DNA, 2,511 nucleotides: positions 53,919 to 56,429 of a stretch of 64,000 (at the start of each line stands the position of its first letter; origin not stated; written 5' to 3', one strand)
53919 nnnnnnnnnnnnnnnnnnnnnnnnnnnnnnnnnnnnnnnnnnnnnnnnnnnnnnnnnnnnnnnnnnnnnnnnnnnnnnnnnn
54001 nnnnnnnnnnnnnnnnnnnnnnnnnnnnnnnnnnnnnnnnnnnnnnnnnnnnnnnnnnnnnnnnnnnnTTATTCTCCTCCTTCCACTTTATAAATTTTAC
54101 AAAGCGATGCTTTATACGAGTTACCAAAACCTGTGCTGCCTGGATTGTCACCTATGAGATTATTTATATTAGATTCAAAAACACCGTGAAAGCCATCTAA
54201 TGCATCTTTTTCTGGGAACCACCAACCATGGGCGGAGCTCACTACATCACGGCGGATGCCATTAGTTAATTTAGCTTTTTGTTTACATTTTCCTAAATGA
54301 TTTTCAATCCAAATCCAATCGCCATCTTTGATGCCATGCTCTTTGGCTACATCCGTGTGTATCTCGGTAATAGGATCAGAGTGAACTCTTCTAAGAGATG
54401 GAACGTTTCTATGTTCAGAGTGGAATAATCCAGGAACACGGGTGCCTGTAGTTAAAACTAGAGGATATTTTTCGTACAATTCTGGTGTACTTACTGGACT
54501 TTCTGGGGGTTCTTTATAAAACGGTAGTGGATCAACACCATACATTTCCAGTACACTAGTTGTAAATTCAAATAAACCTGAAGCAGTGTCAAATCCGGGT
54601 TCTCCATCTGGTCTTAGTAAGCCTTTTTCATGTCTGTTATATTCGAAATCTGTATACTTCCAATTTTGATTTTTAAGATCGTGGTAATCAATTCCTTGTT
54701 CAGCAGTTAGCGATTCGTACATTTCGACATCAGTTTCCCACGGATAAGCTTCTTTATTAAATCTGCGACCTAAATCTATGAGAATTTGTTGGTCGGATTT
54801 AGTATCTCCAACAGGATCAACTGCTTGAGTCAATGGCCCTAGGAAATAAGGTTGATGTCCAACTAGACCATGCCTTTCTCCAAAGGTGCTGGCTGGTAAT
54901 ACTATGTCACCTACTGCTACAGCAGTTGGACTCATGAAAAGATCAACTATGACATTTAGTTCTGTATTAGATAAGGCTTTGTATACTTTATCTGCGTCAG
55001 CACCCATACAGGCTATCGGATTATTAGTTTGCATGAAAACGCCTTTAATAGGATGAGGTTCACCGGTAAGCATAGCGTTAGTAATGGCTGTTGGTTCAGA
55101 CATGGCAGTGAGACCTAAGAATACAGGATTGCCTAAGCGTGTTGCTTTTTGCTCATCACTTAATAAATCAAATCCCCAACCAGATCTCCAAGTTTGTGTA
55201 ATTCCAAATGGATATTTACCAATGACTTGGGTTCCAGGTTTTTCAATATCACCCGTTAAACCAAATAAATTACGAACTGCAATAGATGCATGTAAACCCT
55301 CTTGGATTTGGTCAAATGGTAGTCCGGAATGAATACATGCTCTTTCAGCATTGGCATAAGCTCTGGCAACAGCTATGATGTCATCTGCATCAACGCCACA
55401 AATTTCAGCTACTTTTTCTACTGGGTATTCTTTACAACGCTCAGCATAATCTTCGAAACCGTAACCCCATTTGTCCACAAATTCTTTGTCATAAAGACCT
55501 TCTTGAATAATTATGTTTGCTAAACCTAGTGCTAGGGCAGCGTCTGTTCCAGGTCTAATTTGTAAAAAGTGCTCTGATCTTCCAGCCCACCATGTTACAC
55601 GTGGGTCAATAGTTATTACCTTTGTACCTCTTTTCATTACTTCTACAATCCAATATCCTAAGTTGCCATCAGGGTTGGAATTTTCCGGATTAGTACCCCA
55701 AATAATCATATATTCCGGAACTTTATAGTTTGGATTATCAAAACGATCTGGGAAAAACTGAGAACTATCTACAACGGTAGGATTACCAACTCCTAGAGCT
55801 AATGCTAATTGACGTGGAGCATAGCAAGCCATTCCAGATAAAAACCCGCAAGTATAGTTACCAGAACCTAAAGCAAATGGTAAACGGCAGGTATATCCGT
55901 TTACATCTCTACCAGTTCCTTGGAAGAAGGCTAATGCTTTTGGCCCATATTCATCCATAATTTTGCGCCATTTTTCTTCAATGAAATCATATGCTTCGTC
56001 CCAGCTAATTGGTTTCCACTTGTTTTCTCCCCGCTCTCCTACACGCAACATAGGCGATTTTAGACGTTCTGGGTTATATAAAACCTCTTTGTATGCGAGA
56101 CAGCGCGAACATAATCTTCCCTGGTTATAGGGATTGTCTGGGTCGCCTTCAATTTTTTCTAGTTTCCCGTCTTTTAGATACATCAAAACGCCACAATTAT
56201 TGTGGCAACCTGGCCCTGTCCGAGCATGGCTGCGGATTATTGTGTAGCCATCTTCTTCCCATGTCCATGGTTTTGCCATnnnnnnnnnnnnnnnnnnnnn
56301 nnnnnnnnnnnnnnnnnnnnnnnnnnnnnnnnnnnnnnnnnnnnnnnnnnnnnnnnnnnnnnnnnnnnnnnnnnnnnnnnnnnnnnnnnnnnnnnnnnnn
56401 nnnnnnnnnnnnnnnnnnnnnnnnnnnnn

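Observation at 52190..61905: Tandem paralogous modules of cytoplasmic molybdoenzyme, Fe-S subunit and DASS anion transporter, substrate unknown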

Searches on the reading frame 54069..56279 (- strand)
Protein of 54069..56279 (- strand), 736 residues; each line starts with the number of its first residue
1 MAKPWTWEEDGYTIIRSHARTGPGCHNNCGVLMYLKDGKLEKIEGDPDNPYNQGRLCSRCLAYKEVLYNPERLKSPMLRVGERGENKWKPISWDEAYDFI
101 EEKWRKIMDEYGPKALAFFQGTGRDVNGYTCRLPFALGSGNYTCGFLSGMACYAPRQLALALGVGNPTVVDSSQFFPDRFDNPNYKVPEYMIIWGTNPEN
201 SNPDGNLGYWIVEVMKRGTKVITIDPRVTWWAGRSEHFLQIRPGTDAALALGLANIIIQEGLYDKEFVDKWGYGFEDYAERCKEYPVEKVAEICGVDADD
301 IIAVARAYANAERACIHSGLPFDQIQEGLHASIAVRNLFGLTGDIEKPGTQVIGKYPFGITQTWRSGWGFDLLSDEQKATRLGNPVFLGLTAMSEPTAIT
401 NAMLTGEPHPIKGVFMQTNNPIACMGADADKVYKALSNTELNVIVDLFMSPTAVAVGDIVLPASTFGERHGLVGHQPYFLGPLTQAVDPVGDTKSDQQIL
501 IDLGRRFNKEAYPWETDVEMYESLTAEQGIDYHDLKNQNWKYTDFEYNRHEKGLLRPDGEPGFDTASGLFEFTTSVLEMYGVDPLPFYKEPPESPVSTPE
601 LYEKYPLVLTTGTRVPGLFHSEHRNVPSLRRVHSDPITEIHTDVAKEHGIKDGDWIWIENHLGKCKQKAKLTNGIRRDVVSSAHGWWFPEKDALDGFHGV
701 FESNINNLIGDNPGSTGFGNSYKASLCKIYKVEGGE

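Call 4: search_protein_families(library=pfam, proteins=[window:54069-56279:-], max_evalue=0.01)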
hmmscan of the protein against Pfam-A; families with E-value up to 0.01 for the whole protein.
window:54069-56279:- (736 aa): 3 families
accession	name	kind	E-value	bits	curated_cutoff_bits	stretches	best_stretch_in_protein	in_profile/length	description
PF00384.28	Molybdopterin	-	1.6e-41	142.9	24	1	72-504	1-351/353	Molybdopterin oxidoreductase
PF01568.27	Molydop_binding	-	9.5e-19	67.9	26.8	1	607-723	1-107/110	Molydopterin dinucleotide binding domain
PF04879.21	Molybdop_Fe4S4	-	9.8e-10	38.7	22.7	1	23-67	9-53/55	Molybdopterin oxidoreductase Fe4S4 domain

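Call 6: search_solved_structures(query=window:54069-56279:-, max_evalue=0.001, show_alignments=1)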
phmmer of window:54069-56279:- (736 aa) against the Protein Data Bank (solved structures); distinct sequences matched with E-value up to 0.001: 64 (the best 60 are shown).
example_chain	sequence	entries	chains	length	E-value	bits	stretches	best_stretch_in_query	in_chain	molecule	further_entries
2e7z_A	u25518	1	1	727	4.8e-84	286.3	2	392-711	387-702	Acetylene hydratase Ahy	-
2vpw_A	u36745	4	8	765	5.7e-66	226.5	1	18-687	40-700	THIOSULFATE REDUCTASE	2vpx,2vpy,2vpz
1aa6_A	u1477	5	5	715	1.2e-51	179.2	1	22-688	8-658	FORMATE DEHYDROGENASE H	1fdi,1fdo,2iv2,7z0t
7qv7_S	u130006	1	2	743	1.9e-51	178.5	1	21-687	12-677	Hydrogen dependent carbon dioxide reductase subunit FdhF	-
7bkb_D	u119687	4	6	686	1.9e-44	155.3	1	14-680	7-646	Formate dehydrogenase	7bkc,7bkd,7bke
9t1s_L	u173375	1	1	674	1.9e-41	145.4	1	23-524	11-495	formate dehydrogenase (coenzyme F420)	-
7vw6_A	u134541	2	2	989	7.5e-41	143.4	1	23-510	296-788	Formate dehydrogenase | Tungsten-containing formate dehydrogenase alpha subunit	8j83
7e5z_A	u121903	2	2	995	7.6e-41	143.4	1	23-510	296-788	Formate dehydrogenase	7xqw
2jio_A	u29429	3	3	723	5.2e-40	140.6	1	25-676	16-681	PERIPLASMIC NITRATE REDUCTASE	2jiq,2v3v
2jim_A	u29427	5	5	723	2.6e-39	138.4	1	25-676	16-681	PERIPLASMIC NITRATE REDUCTASE | PROTEIN (PERIPLASMIC NITRATE REDUCTASE)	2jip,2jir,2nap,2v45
6tg9_A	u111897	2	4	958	1.2e-33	119.7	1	46-474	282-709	Formate dehydrogenase subunit alpha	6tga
4ydd_A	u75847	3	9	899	1.7e-32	115.8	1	24-266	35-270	DMSO reductase family type II enzyme, molybdopterin subunit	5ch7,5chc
9wxb_B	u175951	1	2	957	1.8e-32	115.7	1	25-473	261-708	Formate dehydrogenase alpha subunit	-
5e7o_A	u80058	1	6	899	1.9e-32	115.7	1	24-266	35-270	DMSO reductase family type II enzyme, molybdopterin subunit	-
2nya_A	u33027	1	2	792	1.4e-31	112.7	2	25-298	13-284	Periplasmic nitrate reductase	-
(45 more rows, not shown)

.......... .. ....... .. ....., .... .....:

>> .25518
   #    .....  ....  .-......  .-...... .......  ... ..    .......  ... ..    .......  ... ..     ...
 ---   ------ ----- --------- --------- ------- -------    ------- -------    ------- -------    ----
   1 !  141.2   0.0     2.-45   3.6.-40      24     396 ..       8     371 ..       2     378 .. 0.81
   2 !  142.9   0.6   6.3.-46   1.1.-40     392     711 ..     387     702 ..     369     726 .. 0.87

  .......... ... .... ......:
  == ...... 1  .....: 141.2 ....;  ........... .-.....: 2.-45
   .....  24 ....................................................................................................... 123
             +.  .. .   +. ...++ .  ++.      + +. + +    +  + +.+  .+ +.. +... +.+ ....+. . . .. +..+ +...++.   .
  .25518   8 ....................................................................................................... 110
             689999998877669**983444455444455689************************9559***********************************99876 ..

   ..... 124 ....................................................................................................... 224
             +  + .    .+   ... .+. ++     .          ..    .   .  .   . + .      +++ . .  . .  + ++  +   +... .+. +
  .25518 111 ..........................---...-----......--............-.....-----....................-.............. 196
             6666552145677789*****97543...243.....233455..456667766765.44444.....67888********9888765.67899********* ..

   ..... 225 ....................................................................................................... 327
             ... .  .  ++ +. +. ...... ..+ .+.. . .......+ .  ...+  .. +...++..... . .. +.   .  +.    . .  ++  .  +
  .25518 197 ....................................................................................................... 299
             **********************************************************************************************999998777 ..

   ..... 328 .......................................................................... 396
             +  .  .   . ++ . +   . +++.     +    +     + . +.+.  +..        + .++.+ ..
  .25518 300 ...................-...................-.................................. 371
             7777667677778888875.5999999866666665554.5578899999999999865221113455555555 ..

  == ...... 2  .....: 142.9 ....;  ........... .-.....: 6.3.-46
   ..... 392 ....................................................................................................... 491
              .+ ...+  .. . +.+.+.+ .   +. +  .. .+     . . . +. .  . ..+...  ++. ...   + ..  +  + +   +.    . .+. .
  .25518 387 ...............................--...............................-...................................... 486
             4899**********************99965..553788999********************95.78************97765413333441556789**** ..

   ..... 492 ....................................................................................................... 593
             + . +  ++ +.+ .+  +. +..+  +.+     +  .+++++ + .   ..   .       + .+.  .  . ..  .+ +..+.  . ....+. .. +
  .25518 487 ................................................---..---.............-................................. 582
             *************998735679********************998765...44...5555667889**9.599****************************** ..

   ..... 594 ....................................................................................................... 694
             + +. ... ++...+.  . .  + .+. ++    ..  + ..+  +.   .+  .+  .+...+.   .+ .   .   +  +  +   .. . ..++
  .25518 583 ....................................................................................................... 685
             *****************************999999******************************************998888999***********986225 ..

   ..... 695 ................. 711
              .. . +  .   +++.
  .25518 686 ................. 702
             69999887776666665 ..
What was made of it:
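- MoB's nearest solved structures are acetylene hydratase and polysulfide/thiosulfate reductase (call 6).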

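Call 7: search_protein_families(library=ncbifam, proteins=[window:54069-56279:-], max_evalue=0.001)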
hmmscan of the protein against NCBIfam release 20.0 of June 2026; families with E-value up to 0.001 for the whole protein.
window:54069-56279:- (736 aa): 26 families (the best 25 are shown)
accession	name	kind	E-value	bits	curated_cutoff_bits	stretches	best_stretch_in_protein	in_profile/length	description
TIGR01591.1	Fdh-alpha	equivalog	1.1e-85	288.1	666.25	1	25-689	6-646/672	formate dehydrogenase subunit alpha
NF012032.0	PRK15488.1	equivalog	3.9e-81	273.2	694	2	25-523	51-543/759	thiosulfate reductase PhsA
TIGR02166.1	dmsA_ynfE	subfamily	7.7e-66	222.7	777.7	1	25-732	53-794/794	DMSO/selenate family reductase complex A subunit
TIGR03479.1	DMSO_red_II_alp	subfamily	2.7e-59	201.1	984.75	4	4-268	51-303/913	molybdopterin-dependent oxidoreductase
NF047855.1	AssmNtatRedNasC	equivalog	2.8e-59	201.1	1100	3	409-686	408-676/708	assimilatory nitrate reductase catalytic subunit NasC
NF041884.1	selenate_YnfF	exception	6.7e-47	159.9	1650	2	25-476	54-522/798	selenate/tellurate reductase subunit YnfF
NF011566.1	PRK14990.1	exception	5e-46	157.1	1600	2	24-345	66-411/814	dimethylsulfoxide reductase subunit A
TIGR00509.1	bisC_fam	subfamily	8.1e-45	153.3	1017.55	1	81-733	64-755/772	molybdopterin guanine dinucleotide-containing S/N-oxide reductase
NF041885.1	selenate_YnfE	exception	1.3e-41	142.3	1675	2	25-350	57-403/805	selenate/tellurate reductase subunit YnfE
NF010055.0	PRK13532.1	equivalog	1.3e-39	136.1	904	3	25-122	50-150/830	nitrate reductase catalytic subunit NapA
TIGR01706.1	NAPA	equivalog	3.1e-37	128.3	930.55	3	25-130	50-159/830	periplasmic nitrate reductase subunit alpha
TIGR01553.1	formate-DH-alph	equivalog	7.7e-35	119.9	814.2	3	189-271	223-303/1009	formate dehydrogenase-N subunit alpha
NF041323.1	Nitr_red_NasA_Halo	equivalog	9.4e-33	113.6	1000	1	25-615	3-574/673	assimilatory nitrate reductase NasA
NF041783.2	mnquin_red_QrcB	equivalog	1.9e-31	109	440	2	25-109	60-141/695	menaquinone reductase molybdopterin-binding-like subunit QrcB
NF011682.0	PRK15102.1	equivalog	1.2e-30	106.4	909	2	214-692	253-770/829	trimethylamine-N-oxide reductase TorA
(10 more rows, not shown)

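Call 13: find_homologous_proteins(query=window:54069-56279:-, max_evalue=1e-20)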
Query window:54069-56279:- (736 aa): 3849 proteins with E <= 1e-20 among 8000 candidates; the best 120 are listed.
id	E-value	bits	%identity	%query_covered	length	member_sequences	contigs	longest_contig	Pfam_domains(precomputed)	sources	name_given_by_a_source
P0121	0.0e+0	1588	88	100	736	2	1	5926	PF00384.28,PF01568.28,PF04879.22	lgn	-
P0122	0.0e+0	1404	77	99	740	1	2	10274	PF00384.28,PF01568.28,PF04879.22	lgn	-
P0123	0.0e+0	1324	74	100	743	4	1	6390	PF00384.28,PF01568.28,PF04879.22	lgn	-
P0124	0.0e+0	1178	64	100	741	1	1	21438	PF00384.28,PF01568.28,PF04879.22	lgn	-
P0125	0.0e+0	1030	59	100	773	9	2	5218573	PF00384.28,PF01568.28,PF04879.22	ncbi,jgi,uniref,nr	ncbi:molybdopterin-dependent oxidoreductase [Sporomusa sp. KB1]|jgi:anaerobic selenocysteine-contain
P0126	8.3e-297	1005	57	100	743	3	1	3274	PF00384.28,PF01568.28,PF04879.22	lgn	-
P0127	2.0e-286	971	55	99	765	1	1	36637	PF00384.28,PF01568.28,PF04879.22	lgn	-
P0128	2.0e-285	967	56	99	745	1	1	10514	PF00384.28,PF01568.28,PF04879.22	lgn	-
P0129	3.6e-285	966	55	100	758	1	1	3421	PF00384.28,PF01568.28,PF04879.22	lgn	-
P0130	1.4e-284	964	55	99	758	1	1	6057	PF00384.28,PF01568.28,PF04879.22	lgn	-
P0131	1.4e-283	961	55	99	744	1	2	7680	PF00384.28,PF01568.28,PF04879.22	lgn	-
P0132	9.5e-283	958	55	99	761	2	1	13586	PF00384.28,PF01568.28,PF04879.22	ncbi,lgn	-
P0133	3.5e-282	956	55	99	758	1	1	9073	PF00384.28,PF01568.28,PF04879.22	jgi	-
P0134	3.4e-280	950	54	100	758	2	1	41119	PF00384.28,PF01568.28,PF04879.22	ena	-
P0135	8.2e-279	945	54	100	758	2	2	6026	PF00384.28,PF01568.28,PF04879.22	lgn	-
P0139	2.8e-275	934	54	99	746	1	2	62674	PF00384.28,PF01568.28,PF04879.22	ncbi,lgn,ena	-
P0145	2.3e-269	914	52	99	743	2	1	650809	PF00384.28,PF01568.28,PF04879.22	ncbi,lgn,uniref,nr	ncbi:molybdopterin-containing oxidoreductase family protein [Desulfitobacterium chlororespirans]|uni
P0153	2.8e-262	891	52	99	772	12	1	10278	PF00384.28,PF01568.28,PF04879.22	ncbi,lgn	ncbi:MAG: molybdopterin-dependent oxidoreductase [Raoultibacter sp.]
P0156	4.8e-262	890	52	99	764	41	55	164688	PF00384.28,PF01568.28,PF04879.22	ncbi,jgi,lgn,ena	jgi:anaerobic selenocysteine-containing dehydrogenase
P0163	2.9e-259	881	52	99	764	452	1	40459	PF00384.28,PF01568.28,PF04879.22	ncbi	-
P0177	1.5e-256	872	50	99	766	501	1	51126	PF00384.28,PF01568.28,PF04879.22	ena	-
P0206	1.7e-249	848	50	99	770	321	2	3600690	PF00384.28,PF01568.28,PF04879.22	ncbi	-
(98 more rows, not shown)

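Call 28: list_cluster_members(proteins=[P0206, P0163, P0177, P0156, P0153, P0089, P0074, P0065, P0021, P0001])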
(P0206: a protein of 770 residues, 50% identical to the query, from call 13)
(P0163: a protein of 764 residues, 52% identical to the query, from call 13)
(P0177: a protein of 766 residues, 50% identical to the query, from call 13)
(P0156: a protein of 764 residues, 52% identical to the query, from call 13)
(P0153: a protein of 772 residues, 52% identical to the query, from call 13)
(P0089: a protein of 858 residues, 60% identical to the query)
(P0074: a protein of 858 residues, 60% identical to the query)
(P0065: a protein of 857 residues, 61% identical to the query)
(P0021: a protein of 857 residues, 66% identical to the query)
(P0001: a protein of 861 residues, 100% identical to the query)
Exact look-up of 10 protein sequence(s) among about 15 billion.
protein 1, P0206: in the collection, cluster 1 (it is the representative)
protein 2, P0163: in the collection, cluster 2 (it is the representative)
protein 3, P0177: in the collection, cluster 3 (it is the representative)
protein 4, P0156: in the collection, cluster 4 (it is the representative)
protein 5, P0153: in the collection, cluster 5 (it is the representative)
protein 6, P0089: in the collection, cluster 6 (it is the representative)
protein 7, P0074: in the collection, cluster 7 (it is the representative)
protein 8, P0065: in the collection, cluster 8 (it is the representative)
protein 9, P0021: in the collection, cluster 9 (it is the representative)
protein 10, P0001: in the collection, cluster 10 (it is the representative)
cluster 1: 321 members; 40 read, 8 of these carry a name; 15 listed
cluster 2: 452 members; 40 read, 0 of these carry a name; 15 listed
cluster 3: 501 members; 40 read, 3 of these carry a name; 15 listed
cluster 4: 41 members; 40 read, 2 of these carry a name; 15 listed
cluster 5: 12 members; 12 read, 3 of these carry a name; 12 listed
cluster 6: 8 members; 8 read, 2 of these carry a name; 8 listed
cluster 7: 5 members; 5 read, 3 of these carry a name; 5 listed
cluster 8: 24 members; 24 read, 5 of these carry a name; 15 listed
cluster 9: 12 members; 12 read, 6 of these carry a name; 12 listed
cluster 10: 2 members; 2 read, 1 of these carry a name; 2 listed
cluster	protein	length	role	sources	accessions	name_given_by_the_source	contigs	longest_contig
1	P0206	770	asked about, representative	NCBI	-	-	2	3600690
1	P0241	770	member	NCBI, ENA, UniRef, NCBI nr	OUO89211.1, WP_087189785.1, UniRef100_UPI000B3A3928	hypothetical protein B5F44_01025 [Gordonibacter urolithinfaciens] | molybdopterin-containing oxidoreductase family protein n=1 Tax=Gordonibacter ... | molybdopterin-dependent oxidoreductase [Gordonibacter urolithinfaciens]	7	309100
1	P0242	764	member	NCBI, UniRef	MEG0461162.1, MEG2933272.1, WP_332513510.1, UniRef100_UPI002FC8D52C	MAG: molybdopterin-dependent oxidoreductase [Gordonibacter sp.] | molybdopterin-containing oxidoreductase family protein n=1 Tax=Gordonibacter sp. ...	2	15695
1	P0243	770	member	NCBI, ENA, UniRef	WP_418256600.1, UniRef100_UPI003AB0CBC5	molybdopterin-containing oxidoreductase family protein [Gordonibacter urolithinfaciens] | molybdopterin-containing oxidoreductase family protein n=1 Tax=Gordonibacter ...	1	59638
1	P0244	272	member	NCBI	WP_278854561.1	molybdopterin dinucleotide binding domain-containing protein, partial [Gordonibacter ...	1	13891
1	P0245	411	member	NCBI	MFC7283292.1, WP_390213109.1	molybdopterin dinucleotide binding domain-containing protein, partial [Gordonibacter ...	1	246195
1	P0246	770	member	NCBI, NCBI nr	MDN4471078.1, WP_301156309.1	molybdopterin-dependent oxidoreductase [Gordonibacter sp. RACS_AR68]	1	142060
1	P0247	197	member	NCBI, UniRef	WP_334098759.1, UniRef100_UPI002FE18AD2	molybdopterin dinucleotide binding domain-containing protein, partial [Gordonibacter ... | molybdopterin dinucleotide binding domain-containing protein n=1 Tax=Gordonibacter ...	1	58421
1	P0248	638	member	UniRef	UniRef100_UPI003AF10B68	molybdopterin-containing oxidoreductase family protein n=1 Tax=Gordonibacter pamelaeae ...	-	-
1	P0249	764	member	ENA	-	-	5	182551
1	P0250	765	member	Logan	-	-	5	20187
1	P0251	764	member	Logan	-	-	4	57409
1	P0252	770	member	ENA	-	-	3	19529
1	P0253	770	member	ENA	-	-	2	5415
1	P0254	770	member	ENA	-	-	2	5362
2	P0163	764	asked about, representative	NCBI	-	-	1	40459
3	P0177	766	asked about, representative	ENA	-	-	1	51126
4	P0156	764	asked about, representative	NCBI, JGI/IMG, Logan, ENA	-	anaerobic selenocysteine-containing dehydrogenase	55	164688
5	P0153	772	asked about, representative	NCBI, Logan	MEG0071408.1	MAG: molybdopterin-dependent oxidoreductase [Raoultibacter sp.]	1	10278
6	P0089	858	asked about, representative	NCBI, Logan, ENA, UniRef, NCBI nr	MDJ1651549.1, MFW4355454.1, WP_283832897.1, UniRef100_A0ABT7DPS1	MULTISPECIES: molybdopterin-dependent oxidoreductase [Gordonibacter] | Molybdopterin-dependent oxidoreductase n=1 Tax=Gordonibacter faecis TaxID=3047475 ... | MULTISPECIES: molybdopterin-dependent oxidoreductase [unclassified Gordonibacter]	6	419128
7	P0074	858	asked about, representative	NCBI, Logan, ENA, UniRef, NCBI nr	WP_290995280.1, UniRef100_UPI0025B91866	molybdopterin-dependent oxidoreductase [Gordonibacter sp.] | molybdopterin-dependent oxidoreductase n=1 Tax=Gordonibacter sp. TaxID=1968902 ...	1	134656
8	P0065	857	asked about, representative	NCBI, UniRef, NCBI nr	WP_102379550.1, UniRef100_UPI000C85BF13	molybdopterin-dependent oxidoreductase [Raoultibacter timonensis] | molybdopterin-dependent oxidoreductase n=1 Tax=Raoultibacter timonensis TaxID=1907662 ...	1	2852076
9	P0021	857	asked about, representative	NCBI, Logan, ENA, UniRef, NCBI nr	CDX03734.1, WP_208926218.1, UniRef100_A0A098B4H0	Pyrogallol hydroxytransferase large subunit [Desulfitobacterium hafniense] | Pyrogallol hydroxytransferase large subunit n=1 Tax=Desulfitobacterium hafniense ... | molybdopterin-dependent oxidoreductase [Desulfitobacterium hafniense]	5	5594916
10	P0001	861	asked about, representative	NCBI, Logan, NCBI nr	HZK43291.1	MAG TPA: molybdopterin-dependent oxidoreductase [Syntrophomonadaceae bacterium] | molybdopterin-dependent oxidoreductase [Syntrophomonadaceae bacterium]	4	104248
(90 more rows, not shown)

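Call 31: find_encoding_contigs(protein=P0206, flank=10000, max_places=1)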
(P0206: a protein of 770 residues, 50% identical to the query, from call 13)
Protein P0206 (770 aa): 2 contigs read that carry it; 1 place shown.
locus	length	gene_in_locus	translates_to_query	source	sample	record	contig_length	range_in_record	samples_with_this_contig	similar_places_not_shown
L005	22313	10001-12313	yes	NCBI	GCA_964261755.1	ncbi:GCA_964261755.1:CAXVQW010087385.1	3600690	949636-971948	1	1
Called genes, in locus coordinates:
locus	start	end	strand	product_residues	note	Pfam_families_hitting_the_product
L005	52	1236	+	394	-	PF00083:Sugar_tr (faint), PF07690:MFS_1, PF12832:MFS_1_like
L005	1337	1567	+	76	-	-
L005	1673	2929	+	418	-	PF03851:UvdE, PF01261:AP_endonuc_2 (weak), PF08349:DUF1722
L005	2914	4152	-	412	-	PF00083:Sugar_tr (weak), PF07690:MFS_1, PF01306:LacY_symp (faint), PF12832:MFS_1_like, PF07690:MFS_1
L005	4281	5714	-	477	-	PF00939:Na_sulph_symp, PF03600:CitMHS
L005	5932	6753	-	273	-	PF00037:Fer4 (faint), PF12837:Fer4_6 (faint), PF12838:Fer4_7 (faint), PF13247:Fer4_11, PF13620:CarboxypepD_reg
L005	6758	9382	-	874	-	PF21423:AhtL-like_1st, PF00384:Molybdopterin, PF01568:Molydop_binding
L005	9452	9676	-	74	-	-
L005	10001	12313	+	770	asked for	PF04879:Molybdop_Fe4S4, PF00384:Molybdopterin, PF01568:Molydop_binding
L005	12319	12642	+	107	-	PF13247:Fer4_11 (weak)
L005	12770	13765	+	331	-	PF00126:HTH_1, PF03466:LysR_substrate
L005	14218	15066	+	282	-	PF02735:Ku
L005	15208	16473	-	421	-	PF01042:Ribonuc_L-PSP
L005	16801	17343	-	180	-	PF01569:PAP2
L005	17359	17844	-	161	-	PF01451:LMWPc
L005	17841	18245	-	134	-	PF03061:4HBT, PF13279:4HBT_2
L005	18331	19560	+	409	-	PF11187:Mbeg1-like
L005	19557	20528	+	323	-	PF01040:UbiA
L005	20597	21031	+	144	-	-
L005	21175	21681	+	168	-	PF12650:DUF3784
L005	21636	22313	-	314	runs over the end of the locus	PF12801:Fer4_5 (weak)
